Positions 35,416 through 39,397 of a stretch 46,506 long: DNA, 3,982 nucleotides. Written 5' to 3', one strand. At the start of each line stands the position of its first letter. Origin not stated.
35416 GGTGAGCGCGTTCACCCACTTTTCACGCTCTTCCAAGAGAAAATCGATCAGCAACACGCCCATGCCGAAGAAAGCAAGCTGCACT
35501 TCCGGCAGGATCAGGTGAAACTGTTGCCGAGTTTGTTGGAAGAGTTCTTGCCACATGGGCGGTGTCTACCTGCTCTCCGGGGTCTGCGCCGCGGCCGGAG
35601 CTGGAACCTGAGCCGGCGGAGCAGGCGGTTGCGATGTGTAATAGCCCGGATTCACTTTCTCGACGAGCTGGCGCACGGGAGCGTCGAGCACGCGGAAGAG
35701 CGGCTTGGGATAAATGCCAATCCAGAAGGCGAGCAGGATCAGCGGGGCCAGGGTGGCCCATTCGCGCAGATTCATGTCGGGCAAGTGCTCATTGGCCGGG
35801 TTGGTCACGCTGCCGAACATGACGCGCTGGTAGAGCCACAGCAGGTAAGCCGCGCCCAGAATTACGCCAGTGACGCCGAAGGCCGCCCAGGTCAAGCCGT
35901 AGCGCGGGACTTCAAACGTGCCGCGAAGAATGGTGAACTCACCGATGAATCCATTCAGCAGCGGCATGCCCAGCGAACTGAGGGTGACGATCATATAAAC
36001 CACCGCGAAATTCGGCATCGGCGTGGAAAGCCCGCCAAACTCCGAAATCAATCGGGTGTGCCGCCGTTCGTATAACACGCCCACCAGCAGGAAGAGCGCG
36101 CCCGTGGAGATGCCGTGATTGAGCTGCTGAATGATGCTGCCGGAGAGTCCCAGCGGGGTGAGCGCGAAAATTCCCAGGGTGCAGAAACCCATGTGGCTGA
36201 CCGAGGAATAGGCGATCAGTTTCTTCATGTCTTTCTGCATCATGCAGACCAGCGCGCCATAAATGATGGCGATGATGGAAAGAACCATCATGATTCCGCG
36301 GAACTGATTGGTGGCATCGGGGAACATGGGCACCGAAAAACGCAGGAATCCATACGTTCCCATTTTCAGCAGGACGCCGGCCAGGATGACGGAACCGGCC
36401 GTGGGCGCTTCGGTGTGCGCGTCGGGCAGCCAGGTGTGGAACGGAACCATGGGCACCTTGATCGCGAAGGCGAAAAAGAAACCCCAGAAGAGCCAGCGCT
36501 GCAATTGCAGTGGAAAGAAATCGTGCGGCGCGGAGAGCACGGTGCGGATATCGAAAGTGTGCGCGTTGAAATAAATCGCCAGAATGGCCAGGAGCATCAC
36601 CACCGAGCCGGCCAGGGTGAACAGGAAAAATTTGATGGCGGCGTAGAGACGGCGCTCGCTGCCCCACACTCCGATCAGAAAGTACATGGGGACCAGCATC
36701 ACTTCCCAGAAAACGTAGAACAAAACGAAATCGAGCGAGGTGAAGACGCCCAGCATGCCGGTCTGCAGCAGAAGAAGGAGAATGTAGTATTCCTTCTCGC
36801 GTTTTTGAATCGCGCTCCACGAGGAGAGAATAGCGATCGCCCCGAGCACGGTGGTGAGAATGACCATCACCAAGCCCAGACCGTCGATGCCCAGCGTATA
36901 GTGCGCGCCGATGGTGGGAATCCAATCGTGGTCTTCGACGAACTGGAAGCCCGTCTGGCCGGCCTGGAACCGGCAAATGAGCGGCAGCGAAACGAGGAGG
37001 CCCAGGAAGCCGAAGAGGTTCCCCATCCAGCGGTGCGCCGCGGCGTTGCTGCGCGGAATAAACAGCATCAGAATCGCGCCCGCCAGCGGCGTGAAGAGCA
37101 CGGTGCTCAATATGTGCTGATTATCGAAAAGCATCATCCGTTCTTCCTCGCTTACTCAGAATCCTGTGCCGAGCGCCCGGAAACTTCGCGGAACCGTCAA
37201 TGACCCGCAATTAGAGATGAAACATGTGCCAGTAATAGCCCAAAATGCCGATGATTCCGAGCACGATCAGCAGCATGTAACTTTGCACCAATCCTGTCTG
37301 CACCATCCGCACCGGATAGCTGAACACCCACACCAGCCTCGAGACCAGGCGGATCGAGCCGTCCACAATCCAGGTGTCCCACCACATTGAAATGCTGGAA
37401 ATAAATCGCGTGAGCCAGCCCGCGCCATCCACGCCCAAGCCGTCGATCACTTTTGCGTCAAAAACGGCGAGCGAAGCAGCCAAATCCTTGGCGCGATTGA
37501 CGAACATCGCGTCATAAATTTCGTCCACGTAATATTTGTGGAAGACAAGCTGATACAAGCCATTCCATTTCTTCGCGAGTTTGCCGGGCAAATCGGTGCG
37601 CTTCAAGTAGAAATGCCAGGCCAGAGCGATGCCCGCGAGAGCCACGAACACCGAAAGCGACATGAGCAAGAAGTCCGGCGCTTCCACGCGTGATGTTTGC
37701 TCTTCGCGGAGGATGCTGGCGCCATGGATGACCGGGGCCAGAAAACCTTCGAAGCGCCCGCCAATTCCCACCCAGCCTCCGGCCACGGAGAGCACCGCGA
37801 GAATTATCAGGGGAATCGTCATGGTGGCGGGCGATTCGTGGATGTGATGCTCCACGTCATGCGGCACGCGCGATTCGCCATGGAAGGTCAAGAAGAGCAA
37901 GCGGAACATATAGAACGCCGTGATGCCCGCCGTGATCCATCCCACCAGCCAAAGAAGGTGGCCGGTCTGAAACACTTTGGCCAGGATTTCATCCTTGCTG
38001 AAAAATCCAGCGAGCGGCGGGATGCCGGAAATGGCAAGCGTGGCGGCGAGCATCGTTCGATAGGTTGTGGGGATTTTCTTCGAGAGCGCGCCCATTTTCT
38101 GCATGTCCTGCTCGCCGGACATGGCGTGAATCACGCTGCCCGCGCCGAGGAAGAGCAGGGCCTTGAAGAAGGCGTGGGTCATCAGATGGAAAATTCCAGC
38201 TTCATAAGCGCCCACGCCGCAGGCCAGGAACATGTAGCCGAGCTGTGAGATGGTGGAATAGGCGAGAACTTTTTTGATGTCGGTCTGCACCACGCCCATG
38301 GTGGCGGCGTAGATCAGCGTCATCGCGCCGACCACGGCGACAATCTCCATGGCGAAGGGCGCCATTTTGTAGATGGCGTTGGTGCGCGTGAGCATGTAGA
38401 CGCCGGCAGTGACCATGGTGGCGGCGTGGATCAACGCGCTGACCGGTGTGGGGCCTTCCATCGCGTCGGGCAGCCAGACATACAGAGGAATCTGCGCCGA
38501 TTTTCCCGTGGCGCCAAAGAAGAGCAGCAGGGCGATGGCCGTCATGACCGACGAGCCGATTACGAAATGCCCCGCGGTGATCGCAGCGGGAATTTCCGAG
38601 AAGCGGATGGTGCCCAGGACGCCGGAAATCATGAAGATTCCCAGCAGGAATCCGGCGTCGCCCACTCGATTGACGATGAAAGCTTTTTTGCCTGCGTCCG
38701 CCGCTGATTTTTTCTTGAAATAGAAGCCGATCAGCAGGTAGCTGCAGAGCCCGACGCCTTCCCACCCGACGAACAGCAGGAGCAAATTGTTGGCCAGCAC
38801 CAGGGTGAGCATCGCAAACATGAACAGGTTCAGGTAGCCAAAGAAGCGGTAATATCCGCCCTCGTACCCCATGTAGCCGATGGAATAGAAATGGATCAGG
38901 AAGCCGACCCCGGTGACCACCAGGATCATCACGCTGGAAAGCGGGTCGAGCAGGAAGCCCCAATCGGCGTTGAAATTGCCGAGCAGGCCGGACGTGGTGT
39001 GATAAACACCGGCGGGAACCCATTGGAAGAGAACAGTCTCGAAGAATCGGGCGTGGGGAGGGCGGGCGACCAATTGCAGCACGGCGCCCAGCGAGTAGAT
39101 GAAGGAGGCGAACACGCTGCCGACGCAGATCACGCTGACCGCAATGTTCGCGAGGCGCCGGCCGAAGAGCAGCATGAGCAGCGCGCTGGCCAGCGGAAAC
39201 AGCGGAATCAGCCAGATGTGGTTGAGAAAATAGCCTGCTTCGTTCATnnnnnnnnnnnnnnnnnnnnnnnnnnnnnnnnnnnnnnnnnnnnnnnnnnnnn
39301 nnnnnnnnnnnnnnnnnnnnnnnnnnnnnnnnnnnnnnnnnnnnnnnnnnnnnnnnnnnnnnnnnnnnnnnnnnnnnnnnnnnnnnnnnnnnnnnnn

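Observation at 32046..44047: Nine-gene nuo operon 2 (A-C-D-H-J-K-L-M-N), also lacking B and I, running directly into atpZ-atpI-atpB-atpE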

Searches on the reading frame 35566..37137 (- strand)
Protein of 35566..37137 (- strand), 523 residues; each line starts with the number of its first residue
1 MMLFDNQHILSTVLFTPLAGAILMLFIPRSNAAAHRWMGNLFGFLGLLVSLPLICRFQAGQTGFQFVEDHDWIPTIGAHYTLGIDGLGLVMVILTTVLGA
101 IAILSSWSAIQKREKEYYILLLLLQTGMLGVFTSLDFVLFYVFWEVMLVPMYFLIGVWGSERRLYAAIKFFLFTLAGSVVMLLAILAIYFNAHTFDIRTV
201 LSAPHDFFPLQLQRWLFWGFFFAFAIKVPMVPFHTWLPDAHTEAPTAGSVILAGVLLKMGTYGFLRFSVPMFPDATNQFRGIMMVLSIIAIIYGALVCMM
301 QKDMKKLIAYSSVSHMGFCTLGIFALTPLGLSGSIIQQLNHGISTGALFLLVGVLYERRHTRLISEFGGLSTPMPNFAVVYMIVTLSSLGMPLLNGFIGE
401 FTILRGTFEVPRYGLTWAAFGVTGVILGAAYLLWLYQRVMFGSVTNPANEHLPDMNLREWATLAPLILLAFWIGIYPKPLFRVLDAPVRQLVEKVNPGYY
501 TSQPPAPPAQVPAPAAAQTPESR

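Call 3: search_protein_families(library=pfam, proteins=[window:35566-37137:-])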
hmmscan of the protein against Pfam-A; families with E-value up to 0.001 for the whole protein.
window:35566-37137:- (523 aa): 2 families
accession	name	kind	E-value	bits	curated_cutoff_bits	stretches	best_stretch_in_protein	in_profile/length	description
PF00361.26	Proton_antipo_M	-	1.8e-78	264.1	21.5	1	134-418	1-286/294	NADH:quinone oxidoreductase/Mrp antiporter, TM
PF01059.23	Oxidored_q5_N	-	0.00066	20.2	22.7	1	78-126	53-105/110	NADH-ubiquinone oxidoreductase chain 4, amino terminus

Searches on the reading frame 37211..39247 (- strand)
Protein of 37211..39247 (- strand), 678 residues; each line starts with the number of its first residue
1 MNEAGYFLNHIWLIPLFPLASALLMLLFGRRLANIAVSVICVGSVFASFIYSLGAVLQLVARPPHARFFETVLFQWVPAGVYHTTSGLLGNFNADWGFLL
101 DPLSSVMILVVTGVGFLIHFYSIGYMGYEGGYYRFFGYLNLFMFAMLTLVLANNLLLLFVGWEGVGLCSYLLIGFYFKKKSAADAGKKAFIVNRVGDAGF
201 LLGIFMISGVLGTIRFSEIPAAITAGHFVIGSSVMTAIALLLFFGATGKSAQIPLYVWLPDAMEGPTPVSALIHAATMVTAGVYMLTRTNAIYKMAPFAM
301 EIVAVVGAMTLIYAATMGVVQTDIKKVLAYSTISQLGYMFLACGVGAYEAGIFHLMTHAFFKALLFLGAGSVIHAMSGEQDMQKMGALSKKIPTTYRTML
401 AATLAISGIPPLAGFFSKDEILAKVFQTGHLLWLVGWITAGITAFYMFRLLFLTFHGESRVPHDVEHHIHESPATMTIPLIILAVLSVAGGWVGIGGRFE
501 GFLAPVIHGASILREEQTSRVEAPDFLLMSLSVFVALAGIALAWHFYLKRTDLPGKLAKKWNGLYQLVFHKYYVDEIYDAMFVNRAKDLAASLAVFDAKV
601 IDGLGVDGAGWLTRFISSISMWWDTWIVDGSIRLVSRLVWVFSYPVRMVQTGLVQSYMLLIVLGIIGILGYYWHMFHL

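Call 3: search_protein_families(library=pfam, proteins=[window:37211-39247:-])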
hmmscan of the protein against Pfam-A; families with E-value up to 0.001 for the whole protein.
window:37211-39247:- (678 aa): 3 families
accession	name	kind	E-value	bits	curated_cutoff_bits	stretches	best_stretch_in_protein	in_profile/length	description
PF00361.26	Proton_antipo_M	-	1.2e-90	304.2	21.5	1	152-443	1-294/294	NADH:quinone oxidoreductase/Mrp antiporter, TM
PF00662.26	Proton_antipo_N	-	5.1e-19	68.4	24.5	1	90-136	5-51/51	NADH-Ubiquinone oxidoreductase (complex I), chain 5 N-terminus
PF01010.25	Proton_antipo_C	-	9.7e-08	32.3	26.8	1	470-597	94-243/243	NADH-dehyrogenase subunit F, TMs, (complex I) C-terminus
